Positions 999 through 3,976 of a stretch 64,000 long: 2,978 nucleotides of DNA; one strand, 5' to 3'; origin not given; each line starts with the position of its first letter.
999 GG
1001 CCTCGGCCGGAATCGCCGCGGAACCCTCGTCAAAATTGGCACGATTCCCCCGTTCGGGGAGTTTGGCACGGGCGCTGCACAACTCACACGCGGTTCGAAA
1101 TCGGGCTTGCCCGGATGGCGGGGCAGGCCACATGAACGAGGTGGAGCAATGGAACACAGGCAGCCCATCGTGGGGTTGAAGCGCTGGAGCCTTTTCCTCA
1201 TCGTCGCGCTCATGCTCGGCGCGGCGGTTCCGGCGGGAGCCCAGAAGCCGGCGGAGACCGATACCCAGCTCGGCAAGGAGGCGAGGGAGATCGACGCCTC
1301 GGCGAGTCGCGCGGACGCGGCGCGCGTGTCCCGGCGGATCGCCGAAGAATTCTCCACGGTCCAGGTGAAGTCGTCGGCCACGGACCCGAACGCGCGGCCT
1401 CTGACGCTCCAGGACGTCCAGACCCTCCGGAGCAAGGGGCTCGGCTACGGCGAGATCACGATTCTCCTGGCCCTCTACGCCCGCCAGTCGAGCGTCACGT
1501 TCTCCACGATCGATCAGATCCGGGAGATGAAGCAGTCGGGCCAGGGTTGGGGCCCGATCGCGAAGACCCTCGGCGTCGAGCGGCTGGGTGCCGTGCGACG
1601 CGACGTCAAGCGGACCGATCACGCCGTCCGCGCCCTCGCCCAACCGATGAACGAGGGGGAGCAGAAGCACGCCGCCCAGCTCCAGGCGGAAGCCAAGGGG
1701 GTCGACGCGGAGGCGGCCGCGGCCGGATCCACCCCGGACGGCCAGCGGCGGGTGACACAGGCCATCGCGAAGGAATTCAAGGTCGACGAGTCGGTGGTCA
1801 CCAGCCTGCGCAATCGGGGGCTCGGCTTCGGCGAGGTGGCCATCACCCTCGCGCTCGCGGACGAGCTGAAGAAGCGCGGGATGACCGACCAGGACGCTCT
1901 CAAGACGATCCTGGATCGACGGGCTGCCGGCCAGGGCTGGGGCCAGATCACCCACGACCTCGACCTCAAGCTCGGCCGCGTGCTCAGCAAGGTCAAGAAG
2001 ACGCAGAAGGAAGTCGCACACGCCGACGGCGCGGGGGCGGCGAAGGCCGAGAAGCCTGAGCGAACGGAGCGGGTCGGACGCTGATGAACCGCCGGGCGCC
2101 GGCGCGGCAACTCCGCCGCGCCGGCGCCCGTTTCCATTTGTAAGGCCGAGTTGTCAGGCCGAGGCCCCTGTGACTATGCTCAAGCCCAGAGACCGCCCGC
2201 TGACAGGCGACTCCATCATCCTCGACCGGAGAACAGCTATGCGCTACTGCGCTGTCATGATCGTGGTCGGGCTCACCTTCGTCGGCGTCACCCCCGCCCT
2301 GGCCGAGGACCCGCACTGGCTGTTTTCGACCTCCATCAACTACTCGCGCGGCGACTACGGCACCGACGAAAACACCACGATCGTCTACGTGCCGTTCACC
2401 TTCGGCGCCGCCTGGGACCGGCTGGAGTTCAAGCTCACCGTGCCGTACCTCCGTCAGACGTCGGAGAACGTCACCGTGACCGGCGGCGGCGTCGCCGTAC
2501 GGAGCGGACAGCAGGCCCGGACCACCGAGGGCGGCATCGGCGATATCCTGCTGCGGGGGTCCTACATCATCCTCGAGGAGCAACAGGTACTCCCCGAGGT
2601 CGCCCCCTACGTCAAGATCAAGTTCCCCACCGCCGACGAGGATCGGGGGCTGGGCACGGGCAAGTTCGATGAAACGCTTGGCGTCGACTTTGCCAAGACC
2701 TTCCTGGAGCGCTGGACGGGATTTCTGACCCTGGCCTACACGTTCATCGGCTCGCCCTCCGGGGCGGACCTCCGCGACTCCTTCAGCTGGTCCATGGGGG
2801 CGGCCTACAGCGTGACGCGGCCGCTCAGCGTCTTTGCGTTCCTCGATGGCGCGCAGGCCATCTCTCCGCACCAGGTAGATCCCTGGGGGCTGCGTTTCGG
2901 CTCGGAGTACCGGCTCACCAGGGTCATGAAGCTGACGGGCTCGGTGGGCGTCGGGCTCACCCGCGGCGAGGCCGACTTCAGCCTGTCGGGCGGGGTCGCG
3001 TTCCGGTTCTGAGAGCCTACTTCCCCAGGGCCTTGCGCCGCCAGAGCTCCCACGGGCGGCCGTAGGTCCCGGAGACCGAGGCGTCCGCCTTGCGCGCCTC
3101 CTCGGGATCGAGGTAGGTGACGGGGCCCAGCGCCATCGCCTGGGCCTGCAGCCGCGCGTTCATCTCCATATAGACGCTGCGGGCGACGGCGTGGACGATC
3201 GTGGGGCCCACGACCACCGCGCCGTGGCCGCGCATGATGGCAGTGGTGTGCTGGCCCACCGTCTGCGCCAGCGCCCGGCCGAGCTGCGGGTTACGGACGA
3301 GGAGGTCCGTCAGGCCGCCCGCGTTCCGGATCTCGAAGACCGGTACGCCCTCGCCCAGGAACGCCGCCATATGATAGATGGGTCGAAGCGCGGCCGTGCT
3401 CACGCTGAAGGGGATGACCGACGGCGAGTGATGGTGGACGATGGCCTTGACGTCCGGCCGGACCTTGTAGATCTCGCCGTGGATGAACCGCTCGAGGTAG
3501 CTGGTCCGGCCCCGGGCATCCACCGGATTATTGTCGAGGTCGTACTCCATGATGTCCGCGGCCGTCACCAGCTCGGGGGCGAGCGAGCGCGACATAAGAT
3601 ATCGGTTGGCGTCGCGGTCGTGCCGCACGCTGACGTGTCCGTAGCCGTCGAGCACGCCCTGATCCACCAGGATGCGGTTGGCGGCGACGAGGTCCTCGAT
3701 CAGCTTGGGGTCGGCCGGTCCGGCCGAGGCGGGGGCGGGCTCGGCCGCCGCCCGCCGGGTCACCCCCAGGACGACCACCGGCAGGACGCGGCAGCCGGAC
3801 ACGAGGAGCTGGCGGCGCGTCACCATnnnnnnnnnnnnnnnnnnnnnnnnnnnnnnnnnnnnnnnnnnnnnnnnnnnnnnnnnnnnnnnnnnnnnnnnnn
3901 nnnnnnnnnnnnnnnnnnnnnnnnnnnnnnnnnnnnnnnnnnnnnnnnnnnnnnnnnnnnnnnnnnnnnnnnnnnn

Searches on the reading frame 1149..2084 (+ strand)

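Call 64: search_protein_families(library=pfam, proteins=[window:1149-2084:+], max_evalue=0.01)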
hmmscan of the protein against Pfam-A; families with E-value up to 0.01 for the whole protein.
window:1149-2084:+ (311 aa): 2 families
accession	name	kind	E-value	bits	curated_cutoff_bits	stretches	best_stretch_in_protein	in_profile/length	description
PF25787.1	HTH_SB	-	0.0025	18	43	0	122-145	13-36/53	Sleeping Beauty transposase HTH domain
PF22238.1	RIP_P131-like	-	0.0067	17.1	27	0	192-240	31-79/96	RIP/P131 family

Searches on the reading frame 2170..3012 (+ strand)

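Call 64: search_protein_families(library=pfam, proteins=[window:2170-3012:+], max_evalue=0.01)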
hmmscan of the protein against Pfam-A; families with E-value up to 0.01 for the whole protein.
window:2170-3012:+ (280 aa): 1 family
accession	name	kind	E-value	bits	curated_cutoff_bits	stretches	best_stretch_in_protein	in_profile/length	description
PF13557.12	Phenol_MetA_deg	-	6.6e-13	49.7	22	1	109-280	52-242/242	Putative MetA-pathway of phenol degradation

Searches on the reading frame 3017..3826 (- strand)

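Call 64: search_protein_families(library=pfam, proteins=[window:3017-3826:-], max_evalue=0.01)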
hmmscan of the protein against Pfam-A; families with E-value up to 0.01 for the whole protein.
window:3017-3826:- (269 aa): 1 family
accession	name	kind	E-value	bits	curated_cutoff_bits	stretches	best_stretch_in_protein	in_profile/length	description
PF00596.27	Aldolase_II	-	5.5e-32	111.6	22.2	1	44-227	1-182/183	Class II Aldolase and Adducin N-terminal domain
